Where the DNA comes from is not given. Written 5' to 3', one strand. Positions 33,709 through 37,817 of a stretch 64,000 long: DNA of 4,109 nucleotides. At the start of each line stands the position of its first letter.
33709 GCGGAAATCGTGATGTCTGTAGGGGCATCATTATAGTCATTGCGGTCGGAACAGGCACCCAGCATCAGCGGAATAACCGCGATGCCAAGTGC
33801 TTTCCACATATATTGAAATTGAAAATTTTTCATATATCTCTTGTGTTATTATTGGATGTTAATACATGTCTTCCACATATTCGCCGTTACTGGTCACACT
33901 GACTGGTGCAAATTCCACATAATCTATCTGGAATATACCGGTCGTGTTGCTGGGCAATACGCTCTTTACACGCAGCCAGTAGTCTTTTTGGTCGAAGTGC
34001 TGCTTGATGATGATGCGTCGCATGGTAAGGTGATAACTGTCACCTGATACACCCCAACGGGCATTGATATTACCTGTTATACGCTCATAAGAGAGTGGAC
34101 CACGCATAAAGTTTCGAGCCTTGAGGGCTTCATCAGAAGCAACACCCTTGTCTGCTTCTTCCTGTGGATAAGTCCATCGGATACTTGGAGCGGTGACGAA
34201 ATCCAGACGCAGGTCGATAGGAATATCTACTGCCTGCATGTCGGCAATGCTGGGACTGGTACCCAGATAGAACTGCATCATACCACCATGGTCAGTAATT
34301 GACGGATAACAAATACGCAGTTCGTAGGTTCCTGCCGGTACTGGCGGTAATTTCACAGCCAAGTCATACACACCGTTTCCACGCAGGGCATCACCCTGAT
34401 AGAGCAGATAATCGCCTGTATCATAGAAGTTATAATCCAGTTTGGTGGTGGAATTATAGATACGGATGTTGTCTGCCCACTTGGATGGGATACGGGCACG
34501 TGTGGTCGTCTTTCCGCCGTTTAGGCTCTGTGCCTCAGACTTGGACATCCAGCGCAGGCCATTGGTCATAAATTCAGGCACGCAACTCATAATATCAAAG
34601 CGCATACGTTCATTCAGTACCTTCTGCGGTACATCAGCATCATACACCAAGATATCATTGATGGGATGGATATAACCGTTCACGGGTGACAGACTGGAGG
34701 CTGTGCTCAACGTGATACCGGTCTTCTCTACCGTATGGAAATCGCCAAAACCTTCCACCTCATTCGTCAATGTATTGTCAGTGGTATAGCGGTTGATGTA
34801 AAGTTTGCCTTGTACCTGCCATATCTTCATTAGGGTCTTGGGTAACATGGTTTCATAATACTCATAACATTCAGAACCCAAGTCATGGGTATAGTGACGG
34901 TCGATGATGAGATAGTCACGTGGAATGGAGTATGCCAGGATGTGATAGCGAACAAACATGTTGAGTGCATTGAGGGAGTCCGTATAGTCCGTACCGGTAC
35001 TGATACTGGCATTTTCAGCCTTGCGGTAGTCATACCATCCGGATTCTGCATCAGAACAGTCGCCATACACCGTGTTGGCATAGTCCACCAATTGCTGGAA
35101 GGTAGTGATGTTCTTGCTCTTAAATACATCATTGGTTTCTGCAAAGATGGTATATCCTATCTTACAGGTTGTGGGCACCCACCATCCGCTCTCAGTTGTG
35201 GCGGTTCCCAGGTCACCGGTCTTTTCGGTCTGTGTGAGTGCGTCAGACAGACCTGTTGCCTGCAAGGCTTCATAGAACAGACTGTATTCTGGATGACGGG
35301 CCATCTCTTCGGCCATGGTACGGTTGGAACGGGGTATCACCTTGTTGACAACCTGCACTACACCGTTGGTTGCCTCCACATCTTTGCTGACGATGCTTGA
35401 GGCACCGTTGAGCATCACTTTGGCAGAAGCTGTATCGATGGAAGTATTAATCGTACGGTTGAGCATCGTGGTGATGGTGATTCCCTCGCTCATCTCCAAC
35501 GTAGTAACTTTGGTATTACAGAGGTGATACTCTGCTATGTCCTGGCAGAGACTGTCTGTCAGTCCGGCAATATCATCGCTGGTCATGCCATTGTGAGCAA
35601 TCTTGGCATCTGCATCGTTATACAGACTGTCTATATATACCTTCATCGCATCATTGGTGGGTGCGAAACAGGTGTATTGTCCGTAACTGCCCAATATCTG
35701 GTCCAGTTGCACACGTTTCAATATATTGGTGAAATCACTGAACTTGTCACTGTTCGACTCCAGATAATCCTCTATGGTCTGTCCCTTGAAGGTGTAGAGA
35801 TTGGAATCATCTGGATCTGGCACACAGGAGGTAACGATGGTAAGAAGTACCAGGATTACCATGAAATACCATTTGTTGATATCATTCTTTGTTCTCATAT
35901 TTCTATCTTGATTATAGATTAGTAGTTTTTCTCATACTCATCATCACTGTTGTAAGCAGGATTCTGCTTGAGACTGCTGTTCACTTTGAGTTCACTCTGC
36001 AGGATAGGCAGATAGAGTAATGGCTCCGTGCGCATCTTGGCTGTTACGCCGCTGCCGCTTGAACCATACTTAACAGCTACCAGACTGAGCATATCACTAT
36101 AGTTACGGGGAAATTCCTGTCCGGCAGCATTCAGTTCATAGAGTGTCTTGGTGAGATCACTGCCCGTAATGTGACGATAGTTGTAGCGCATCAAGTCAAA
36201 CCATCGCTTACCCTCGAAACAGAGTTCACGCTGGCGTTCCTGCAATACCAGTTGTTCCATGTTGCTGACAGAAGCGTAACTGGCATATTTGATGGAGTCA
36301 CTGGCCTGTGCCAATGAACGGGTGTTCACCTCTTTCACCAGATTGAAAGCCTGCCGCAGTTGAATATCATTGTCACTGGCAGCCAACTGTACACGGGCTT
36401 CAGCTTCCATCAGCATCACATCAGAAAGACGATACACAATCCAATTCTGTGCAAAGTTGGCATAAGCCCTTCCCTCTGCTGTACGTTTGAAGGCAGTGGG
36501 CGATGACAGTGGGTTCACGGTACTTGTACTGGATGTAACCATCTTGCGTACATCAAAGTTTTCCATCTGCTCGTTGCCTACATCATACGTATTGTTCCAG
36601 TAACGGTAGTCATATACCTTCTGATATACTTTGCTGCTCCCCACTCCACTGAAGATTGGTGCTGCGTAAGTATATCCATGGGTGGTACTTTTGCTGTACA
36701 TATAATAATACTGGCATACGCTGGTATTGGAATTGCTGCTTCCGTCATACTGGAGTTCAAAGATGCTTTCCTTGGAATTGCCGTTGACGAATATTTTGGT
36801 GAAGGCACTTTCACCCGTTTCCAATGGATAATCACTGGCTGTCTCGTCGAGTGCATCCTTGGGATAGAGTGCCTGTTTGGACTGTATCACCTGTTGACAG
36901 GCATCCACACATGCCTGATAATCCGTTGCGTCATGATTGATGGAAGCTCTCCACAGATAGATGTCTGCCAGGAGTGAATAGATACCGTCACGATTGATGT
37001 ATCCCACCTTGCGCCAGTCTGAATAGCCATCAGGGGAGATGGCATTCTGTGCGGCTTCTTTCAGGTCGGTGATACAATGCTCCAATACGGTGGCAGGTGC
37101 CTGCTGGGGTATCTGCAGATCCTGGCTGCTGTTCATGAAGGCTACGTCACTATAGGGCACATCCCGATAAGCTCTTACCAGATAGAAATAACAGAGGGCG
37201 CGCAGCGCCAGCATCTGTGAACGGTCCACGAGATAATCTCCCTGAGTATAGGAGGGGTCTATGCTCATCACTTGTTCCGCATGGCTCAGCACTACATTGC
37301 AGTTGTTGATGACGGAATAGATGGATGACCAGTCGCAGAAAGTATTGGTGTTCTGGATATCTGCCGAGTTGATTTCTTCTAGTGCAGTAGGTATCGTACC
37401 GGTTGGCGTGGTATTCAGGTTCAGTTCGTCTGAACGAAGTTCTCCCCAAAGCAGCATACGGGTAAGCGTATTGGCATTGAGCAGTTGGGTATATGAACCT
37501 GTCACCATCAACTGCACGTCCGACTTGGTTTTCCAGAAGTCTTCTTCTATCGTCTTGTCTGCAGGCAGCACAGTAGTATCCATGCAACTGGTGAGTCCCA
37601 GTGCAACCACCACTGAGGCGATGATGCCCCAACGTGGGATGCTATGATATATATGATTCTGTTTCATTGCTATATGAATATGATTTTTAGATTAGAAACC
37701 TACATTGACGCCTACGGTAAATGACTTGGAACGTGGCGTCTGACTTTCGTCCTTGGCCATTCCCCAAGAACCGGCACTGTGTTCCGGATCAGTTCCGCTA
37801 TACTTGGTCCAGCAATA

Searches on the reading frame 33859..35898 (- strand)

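Call 36: search_protein_families(library=pfam, proteins=[window:33859-35898:-])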
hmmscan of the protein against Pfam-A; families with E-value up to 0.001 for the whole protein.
window:33859-35898:- (679 aa): 1 family
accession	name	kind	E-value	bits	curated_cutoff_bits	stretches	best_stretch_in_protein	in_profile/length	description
PF02469.27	Fasciclin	-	1.7e-21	77.1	22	1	52-188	2-121/123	Fasciclin domain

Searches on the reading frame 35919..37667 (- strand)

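Call 36: search_protein_families(library=pfam, proteins=[window:35919-37667:-])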
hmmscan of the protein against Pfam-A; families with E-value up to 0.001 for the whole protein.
window:35919-37667:- (582 aa): 2 families
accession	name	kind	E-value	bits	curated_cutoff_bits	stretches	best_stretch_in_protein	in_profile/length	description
PF07980.17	SusD_RagB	-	1e-29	104.6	23.1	1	394-572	141-297/297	SusD family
PF14322.12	SusD-like_3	-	5e-14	53.4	27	1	100-238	65-191/191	Starch-binding associating with outer membrane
